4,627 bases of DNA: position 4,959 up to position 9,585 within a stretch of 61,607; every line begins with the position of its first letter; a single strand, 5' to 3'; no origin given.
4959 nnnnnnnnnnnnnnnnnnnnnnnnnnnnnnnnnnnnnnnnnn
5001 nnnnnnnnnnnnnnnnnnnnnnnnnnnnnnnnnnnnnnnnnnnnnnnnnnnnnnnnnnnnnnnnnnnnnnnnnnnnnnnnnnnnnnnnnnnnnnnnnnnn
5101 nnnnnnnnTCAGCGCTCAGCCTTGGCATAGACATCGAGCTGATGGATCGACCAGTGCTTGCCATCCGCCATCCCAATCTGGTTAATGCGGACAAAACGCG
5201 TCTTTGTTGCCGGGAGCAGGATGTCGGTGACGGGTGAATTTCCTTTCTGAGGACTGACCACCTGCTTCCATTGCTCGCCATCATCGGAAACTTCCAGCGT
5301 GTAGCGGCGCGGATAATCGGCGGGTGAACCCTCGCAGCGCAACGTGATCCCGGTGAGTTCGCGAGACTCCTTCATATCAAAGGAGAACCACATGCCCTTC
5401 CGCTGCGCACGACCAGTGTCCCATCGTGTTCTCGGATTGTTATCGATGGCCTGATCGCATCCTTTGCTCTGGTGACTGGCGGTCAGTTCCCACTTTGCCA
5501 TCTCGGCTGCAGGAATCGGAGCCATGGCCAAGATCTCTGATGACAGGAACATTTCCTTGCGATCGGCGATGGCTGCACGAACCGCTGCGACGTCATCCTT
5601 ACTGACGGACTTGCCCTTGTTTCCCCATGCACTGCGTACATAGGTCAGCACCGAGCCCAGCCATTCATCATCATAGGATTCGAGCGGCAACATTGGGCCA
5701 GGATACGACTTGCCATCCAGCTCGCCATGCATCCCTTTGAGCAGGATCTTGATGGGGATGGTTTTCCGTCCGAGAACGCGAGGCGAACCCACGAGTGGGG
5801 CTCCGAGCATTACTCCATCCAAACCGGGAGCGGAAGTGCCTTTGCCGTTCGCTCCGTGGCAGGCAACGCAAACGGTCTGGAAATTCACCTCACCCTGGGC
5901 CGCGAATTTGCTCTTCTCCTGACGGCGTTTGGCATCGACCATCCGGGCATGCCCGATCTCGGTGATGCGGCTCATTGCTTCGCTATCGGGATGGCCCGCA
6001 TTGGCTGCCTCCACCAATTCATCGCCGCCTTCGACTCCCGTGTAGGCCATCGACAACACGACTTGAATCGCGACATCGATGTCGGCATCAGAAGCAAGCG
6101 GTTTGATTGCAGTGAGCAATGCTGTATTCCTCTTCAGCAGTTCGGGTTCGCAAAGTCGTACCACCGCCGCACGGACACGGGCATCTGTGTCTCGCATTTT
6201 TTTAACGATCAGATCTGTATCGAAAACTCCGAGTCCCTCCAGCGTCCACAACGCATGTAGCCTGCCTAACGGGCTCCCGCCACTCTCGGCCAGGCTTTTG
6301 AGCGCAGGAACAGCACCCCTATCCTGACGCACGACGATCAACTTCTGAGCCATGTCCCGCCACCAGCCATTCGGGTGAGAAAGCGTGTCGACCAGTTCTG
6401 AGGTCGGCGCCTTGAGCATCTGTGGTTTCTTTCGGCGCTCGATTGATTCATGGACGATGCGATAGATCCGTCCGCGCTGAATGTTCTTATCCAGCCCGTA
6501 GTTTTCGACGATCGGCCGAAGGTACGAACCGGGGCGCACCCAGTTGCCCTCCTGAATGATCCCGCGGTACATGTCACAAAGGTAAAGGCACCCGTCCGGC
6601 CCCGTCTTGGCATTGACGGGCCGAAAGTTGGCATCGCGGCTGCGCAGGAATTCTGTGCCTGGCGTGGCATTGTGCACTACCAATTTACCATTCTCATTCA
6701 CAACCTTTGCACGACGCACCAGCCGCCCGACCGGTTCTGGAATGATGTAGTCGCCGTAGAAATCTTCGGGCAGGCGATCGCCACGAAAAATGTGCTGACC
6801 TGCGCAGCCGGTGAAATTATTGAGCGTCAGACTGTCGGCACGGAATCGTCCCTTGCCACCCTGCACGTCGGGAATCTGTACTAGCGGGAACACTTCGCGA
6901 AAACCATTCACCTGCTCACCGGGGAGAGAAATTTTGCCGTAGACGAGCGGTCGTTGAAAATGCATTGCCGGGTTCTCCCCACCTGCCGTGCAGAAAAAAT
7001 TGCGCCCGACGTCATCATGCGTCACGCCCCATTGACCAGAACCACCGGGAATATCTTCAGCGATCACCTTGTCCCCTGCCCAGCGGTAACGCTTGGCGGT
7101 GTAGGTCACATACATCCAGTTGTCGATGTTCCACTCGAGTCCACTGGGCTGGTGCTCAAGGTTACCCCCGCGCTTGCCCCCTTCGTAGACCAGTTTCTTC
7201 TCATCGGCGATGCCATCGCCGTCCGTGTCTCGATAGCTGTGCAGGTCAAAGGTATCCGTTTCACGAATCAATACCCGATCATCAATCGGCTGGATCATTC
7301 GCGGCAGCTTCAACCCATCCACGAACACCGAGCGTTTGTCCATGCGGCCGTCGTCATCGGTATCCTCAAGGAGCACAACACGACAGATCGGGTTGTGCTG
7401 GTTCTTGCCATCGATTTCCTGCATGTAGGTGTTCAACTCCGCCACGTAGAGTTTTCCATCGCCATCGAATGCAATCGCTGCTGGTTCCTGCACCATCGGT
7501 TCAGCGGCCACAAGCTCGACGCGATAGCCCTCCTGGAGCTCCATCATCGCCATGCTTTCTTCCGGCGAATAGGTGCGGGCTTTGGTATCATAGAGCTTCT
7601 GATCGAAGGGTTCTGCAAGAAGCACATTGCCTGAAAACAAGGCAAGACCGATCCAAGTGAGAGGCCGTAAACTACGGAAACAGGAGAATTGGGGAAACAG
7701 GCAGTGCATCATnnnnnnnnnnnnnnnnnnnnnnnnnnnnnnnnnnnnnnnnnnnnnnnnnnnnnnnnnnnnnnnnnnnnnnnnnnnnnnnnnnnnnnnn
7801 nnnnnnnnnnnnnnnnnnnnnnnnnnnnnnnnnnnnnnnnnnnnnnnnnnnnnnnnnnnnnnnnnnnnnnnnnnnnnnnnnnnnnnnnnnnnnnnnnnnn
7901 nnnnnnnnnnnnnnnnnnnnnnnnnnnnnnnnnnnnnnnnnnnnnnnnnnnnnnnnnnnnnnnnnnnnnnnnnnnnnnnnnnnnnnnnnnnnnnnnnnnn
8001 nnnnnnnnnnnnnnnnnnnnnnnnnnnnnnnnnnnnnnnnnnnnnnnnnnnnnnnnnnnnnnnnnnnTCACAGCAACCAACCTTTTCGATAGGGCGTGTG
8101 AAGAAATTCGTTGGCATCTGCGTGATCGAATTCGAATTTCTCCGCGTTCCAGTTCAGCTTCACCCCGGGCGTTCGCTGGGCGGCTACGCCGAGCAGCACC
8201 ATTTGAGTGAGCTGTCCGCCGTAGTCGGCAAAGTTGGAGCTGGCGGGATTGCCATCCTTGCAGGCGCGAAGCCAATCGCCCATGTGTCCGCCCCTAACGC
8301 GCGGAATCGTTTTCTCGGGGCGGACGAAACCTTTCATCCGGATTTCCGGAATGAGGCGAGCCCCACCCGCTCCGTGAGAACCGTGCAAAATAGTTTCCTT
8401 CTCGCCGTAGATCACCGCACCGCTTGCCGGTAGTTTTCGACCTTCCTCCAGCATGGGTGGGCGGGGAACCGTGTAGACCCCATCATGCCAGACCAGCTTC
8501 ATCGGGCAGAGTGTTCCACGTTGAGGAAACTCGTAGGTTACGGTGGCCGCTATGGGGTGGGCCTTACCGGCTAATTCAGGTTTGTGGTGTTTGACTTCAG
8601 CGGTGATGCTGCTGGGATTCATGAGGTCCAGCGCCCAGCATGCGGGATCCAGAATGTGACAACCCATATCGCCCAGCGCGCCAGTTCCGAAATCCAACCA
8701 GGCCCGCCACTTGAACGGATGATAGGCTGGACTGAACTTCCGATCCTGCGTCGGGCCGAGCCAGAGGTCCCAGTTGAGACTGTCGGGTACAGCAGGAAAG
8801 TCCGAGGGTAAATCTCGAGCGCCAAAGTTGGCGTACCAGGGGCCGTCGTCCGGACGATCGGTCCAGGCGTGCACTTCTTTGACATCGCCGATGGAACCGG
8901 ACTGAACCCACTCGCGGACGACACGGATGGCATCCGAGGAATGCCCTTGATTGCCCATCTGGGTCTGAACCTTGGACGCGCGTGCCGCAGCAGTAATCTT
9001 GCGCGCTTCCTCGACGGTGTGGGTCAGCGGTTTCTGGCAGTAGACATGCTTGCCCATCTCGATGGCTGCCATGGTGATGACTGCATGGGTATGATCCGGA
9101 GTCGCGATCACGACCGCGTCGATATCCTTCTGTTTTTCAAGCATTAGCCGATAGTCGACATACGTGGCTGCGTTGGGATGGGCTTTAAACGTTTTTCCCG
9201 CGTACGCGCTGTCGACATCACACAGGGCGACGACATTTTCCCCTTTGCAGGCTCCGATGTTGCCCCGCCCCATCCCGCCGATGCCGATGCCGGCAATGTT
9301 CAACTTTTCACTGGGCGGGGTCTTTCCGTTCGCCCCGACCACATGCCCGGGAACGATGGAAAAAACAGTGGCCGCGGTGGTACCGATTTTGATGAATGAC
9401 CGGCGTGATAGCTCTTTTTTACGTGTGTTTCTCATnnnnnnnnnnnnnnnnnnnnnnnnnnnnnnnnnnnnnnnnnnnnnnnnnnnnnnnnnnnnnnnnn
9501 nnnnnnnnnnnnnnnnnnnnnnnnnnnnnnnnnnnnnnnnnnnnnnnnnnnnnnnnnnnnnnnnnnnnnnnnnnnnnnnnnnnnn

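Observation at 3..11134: tRNA-Leu-bounded ~11-kb accessory block with direct repeat of the tRNA 3' end but no integrase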

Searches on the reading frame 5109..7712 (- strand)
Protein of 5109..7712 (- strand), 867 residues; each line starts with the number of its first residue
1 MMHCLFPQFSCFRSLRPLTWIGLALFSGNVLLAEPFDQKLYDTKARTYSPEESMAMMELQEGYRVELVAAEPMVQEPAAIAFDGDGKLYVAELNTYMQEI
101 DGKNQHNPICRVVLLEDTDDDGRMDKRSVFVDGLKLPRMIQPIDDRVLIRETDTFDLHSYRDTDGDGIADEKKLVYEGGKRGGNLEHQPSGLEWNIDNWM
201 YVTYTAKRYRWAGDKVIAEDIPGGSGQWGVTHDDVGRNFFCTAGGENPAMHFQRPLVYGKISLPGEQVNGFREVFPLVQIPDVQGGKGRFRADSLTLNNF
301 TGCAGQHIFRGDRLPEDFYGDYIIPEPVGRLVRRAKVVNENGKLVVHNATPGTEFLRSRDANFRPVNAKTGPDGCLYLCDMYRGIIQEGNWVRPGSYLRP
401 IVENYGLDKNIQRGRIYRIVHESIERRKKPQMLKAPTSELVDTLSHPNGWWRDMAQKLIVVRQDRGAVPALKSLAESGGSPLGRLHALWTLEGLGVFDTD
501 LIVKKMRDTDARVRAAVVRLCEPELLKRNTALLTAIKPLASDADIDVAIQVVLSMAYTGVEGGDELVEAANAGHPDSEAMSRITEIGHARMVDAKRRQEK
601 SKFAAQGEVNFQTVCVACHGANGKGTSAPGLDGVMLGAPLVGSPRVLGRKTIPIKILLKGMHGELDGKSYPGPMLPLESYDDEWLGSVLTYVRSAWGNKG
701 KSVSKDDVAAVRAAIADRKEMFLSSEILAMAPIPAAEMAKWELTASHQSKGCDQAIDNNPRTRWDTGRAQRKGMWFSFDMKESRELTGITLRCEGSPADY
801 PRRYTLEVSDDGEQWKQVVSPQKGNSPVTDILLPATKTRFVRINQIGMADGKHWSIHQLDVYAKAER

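Call 8: search_protein_families(library=pfam, proteins=[window:5109-7712:-], max_evalue=0.01)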
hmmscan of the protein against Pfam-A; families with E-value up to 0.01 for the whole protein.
window:5109-7712:- (867 aa): 6 families
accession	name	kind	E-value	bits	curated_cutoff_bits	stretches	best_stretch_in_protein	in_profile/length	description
PF23500.1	DUF7133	-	1.5e-98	331.1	27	1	49-422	1-384/385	Domain of unknown function (DUF7133)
PF00754.31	F5_F8_type_C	-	1.7e-18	67.4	28.2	1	745-855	4-122/127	F5/8 type C domain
PF22633.2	F5_F8_type_C_2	-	5.2e-13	49.9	27.8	1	755-843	2-91/91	NedA-like, galactose-binding domain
PF00034.26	Cytochrom_C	-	3.3e-05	25.6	21.3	1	605-695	2-89/90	Cytochrome c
PF13646.12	HEAT_2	-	0.00024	21.8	27.7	0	501-561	3-61/88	HEAT repeats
PF13442.11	Cytochrome_CBB3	-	0.0085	16.8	27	0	604-630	3-26/68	Cytochrome C oxidase, cbb3-type, subunit III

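Call 75: find_related_loci(query=window:5109-7712:-, collection=genome_contigs, flank=6000)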
Query window:5109-7712:- (867 aa) in genome_contigs; peptide patterns used: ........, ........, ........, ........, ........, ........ (x = any residue, [..] = any of these).
43 stretches matched a pattern; 32 encode a relative of the query (tblastn E <= 1e-3); 31 distinct loci.
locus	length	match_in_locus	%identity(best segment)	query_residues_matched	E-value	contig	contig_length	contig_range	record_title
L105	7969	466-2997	98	24-867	0e+0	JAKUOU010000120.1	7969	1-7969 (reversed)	MAG: Pedosphaera sp. isolate ALOHA_A2.0_41 A2.0-Pedosphaerales-3_120, whole genome shotgun sequence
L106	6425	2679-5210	98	24-867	0e+0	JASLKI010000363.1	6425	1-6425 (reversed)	MAG: Verrucomicrobiota bacterium isolate ETNP1_MAG_26 c_000002028954, whole genome shotgun sequence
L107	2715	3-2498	98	36-867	0e+0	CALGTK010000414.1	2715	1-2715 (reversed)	MAG TPA_asm: uncultured Planctomyces sp. isolate ERR2206752_bin.18_CONCOCT_v1.1_MAG genome assembly, contig: ERZ887832.1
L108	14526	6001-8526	76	23-864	0e+0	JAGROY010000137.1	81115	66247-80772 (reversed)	MAG: Verrucomicrobiia bacterium isolate HKST-UBA30 2009_31286, whole genome shotgun sequence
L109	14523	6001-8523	74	23-864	0e+0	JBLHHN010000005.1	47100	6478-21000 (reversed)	MAG: Verrucomicrobiales bacterium isolate 3300054976_144 Ga0535667_0000520, whole genome shotgun sequence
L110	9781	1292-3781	71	33-863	0e+0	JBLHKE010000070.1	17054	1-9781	MAG: Verrucomicrobiales bacterium isolate 3300054698_26 Ga0535670_0005854, whole genome shotgun sequence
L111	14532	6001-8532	69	15-864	0e+0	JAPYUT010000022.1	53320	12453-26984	MAG: Verrucomicrobiales bacterium isolate PW8.metabat2.79_sub PW8_682_length_53320_cov_12.771708, whole genome shotgun s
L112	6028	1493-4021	70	20-862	0e+0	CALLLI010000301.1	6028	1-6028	MAG: uncultured Verrucomicrobiales bacterium isolate S3_Bin_Bin_173_1 genome assembly, contig: c_000003836493, whole gen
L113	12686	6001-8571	68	5-864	0e+0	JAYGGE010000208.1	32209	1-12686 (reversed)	MAG: Verrucomicrobiales bacterium isolate OC6_3000m_MAG_290 OC6_3000m_contig_739483, whole genome shotgun sequence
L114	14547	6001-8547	66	15-863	0e+0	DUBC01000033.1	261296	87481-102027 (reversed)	MAG TPA_asm: Verrucomicrobiales bacterium isolate UWMA-0292 NODE_37_length_261296_cov_0.239620, whole genome shotgun seq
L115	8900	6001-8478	70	35-863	0e+0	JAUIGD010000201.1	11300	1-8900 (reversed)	MAG: Verrucomicrobiia bacterium isolate Co_bin.135 NODE_31974_length_11300_cov_1.082789, whole genome shotgun sequence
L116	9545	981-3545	64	11-867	0e+0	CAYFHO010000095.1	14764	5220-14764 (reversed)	MAG TPA_asm: uncultured Verrucomicrobiota bacterium isolate ERP003628_co2_164 genome assembly, contig: NODE_2950_length_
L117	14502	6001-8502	68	31-864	0e+0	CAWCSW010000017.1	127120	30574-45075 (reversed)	MAG: uncultured Verrucomicrobiae bacterium isolate MFD05442.bin.2.226 genome assembly, contig: contig_43086, whole genom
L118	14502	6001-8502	70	30-864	0e+0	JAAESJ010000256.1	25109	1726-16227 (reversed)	MAG: Verrucomicrobiaceae bacterium isolate Ust_9 UstG_CONTIG1526941, whole genome shotgun sequence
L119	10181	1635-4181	67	15-863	0e+0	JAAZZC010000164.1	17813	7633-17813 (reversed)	MAG: Verrucomicrobiales bacterium isolate bin85o c_000000085327, whole genome shotgun sequence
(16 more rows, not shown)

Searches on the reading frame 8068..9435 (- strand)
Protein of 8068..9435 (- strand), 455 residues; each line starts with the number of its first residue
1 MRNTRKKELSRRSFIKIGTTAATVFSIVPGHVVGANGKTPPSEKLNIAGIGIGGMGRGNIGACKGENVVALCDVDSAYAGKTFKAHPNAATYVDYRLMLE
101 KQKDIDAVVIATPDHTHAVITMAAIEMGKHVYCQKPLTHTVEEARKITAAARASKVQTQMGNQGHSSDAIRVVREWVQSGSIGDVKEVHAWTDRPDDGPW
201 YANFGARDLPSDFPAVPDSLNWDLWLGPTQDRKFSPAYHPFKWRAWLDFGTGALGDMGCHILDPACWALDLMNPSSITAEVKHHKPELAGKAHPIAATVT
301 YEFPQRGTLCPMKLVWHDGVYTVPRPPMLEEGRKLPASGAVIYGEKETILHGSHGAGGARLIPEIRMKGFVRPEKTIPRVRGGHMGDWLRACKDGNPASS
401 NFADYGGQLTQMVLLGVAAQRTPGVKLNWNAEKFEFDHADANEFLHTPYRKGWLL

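Call 8: search_protein_families(library=pfam, proteins=[window:8068-9435:-], max_evalue=0.01)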
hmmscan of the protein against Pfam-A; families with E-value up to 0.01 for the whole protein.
window:8068-9435:- (455 aa): 3 families
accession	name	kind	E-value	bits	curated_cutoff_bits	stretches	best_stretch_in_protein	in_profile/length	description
PF01408.29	GFO_IDH_MocA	-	5.1e-20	72.8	24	1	46-161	2-119/120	Oxidoreductase family, NAD-binding Rossmann fold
PF19051.5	GFO_IDH_MocA_C2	-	2.4e-13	50.6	23.3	1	214-287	46-121/254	Oxidoreductase family, C-terminal alpha/beta domain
PF22725.1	GFO_IDH_MocA_C3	-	1.4e-11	44.9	27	1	237-305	30-94/124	GFO/IDH/MocA C-terminal domain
